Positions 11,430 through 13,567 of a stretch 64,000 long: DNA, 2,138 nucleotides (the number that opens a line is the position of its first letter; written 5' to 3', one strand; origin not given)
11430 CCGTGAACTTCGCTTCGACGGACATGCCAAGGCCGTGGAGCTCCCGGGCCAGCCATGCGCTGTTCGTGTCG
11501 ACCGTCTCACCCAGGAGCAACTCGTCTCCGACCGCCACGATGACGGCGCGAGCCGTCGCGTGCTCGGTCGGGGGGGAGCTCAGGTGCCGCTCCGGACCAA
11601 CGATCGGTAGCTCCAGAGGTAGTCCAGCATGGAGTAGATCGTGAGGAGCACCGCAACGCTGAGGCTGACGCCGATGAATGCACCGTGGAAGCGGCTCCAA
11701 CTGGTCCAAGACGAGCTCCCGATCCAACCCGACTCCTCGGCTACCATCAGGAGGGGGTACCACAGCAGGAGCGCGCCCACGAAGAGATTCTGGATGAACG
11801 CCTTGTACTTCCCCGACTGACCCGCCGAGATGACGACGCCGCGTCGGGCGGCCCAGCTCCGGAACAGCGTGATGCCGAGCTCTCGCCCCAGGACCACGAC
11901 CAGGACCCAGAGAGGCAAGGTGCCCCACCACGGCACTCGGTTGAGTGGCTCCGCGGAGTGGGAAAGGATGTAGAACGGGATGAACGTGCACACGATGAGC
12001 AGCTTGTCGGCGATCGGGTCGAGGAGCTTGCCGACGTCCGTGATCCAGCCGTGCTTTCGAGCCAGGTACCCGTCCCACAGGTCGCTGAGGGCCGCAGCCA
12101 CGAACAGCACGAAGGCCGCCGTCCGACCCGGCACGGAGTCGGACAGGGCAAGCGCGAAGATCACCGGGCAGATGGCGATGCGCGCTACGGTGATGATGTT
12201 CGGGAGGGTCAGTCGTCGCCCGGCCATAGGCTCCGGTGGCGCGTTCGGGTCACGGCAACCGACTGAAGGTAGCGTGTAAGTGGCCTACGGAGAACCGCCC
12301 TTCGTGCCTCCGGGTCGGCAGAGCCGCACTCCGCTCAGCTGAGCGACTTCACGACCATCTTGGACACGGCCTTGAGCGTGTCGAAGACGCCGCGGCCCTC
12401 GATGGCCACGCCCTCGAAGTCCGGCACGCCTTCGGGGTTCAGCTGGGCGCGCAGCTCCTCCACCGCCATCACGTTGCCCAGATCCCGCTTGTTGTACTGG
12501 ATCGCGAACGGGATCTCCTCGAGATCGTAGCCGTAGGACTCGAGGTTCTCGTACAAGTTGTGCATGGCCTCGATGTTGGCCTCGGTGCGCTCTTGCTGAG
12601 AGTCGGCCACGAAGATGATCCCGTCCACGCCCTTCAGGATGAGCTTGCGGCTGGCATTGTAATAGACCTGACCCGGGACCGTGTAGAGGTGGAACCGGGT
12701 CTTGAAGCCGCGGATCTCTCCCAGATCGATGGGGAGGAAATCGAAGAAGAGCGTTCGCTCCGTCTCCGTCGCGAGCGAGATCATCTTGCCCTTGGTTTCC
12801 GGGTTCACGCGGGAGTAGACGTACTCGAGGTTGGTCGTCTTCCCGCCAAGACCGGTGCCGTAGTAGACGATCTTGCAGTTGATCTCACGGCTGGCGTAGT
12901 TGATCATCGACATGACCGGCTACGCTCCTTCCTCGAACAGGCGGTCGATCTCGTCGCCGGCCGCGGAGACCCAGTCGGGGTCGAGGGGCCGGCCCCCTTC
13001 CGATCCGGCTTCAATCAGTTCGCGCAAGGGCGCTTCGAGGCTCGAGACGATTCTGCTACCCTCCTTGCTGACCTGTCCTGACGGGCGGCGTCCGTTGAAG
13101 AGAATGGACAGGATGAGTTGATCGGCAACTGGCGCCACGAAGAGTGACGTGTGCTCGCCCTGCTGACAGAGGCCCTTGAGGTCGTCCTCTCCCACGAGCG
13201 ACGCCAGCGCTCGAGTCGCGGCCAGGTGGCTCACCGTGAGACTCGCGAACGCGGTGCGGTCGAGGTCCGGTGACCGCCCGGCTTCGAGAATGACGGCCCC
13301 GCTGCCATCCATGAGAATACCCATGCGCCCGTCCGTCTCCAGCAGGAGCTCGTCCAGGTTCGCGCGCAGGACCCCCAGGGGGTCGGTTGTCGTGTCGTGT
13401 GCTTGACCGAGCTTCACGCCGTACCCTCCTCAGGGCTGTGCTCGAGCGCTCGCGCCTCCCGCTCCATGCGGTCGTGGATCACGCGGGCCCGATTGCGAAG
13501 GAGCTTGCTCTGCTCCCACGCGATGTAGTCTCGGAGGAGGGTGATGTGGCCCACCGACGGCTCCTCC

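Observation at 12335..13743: mglB-mglA polarity GTPase module plus an unannotated 109-aa membrane protein, translationally coupled inside the dnaX-ybaB-recR operon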

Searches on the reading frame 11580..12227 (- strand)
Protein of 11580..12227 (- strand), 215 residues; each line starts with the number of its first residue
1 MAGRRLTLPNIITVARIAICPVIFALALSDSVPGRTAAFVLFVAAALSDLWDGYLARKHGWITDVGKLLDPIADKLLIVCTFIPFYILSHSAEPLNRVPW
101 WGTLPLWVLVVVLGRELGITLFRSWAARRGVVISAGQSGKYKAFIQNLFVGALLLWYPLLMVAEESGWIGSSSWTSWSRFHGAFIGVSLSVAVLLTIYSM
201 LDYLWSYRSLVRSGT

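Call 4: search_protein_families(library=pfam, proteins=[window:11580-12227:-], max_evalue=0.01)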
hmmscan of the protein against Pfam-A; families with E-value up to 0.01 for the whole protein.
window:11580-12227:- (215 aa): 1 family
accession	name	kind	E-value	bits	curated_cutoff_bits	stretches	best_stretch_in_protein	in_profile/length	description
PF01066.26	CDP-OH_P_transf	-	8.7e-36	124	22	1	6-162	1-138/152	CDP-alcohol phosphatidyltransferase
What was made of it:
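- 11580..12227 (-): pgsA-like CDP-alcohol phosphatidyltransferase. It is the next gene in nearly every Gemmatimonadota locus whose sequence extends that far, 107 nt after mglA here. Pfam CDP-OH_P_transf 8.7e-36 (call 4).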

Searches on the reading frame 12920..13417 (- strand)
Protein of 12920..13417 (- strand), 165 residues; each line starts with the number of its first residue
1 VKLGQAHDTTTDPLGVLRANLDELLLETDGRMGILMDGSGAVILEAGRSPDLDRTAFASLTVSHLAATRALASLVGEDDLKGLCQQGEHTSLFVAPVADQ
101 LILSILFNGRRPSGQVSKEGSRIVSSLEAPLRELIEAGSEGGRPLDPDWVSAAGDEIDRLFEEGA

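Call 4: search_protein_families(library=pfam, proteins=[window:12920-13417:-], max_evalue=0.01)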
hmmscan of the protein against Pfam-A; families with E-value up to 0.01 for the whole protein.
window:12920-13417:- (165 aa): 1 family
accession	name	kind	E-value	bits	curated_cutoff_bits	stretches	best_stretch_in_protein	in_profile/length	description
PF03259.23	Robl_LC7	-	1.5e-05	25.1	23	1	24-107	9-91/91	Roadblock/LC7 domain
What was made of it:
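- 12920..13417 (-): mglB (Roadblock/LC7 GAP of MglA). GTG start, 4-nt overlap with the stop of the small gene. Pfam Robl_LC7 25.1 bits (cutoff 23) (call 4).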

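Call 6: search_protein_families(library=ncbifam, proteins=[window:12920-13417:-], max_evalue=0.1)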
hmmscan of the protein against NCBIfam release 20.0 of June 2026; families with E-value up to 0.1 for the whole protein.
window:12920-13417:- (165 aa): 1 family
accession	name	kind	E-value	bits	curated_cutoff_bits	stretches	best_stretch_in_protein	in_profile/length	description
NF052242.1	GTPaseActivMglBThm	equivalog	3e-17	63.2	200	1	18-161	17-160/161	GTPase-activating protein MglB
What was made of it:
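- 12920..13417 (-): NCBIfam MglB model 63 bits, below its 200-bit cutoff (call 6).
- On MglB (Roadblock/LC7 GAP of MglA): 63.2 bits against a cutoff of 200 (call 6).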

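Call 60: search_solved_structures(query=window:12920-13417:-, show_alignments=2, max_evalue=0.01)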
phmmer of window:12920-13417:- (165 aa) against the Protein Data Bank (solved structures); distinct sequences matched with E-value up to 0.01: 8.
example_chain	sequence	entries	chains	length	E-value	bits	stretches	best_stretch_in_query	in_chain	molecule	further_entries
6izw_B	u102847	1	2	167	2e-14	57.5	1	18-165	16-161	Gliding motility protein MglB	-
6h5b_B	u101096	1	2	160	1.7e-13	54.4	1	18-163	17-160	MglB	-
6hjm_A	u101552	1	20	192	2.9e-13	53.6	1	18-163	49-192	MglB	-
3t1s_A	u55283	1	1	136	1e-10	45.4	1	21-128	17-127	Gliding protein MglB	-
3t1r_A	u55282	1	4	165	1e-10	45.4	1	21-132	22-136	Gliding protein MglB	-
3t12_B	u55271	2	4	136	1.4e-10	45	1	20-133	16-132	Gliding protein MglB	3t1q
3t1x_A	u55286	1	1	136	4.5e-10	43.3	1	21-128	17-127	Gliding protein MglB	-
1j3w_A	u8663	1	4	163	5.7e-10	42.9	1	21-130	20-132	Giding protein-mglB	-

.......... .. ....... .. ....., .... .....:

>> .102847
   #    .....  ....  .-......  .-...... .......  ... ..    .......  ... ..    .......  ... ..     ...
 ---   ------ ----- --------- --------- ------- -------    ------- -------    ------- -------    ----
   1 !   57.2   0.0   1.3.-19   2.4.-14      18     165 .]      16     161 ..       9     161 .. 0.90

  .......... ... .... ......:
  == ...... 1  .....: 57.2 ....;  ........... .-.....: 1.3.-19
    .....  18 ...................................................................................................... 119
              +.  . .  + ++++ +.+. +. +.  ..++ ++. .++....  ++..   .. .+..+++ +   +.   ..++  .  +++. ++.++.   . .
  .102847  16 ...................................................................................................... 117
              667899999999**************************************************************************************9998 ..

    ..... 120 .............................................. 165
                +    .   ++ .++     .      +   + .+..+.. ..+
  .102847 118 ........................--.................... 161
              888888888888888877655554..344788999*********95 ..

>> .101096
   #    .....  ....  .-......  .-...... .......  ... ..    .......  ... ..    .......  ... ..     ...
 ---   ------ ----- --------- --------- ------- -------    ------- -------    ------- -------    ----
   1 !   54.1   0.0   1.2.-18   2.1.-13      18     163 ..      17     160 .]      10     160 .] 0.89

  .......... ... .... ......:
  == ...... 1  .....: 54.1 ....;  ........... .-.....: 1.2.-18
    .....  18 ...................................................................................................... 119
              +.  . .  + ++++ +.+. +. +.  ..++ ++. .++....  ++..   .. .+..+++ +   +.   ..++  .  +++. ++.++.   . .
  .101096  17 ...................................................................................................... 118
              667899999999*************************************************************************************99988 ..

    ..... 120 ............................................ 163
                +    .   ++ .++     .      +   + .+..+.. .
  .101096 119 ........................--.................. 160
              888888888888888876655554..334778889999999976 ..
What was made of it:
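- On MglB (Roadblock/LC7 GAP of MglA): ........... aligns with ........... (call 60).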
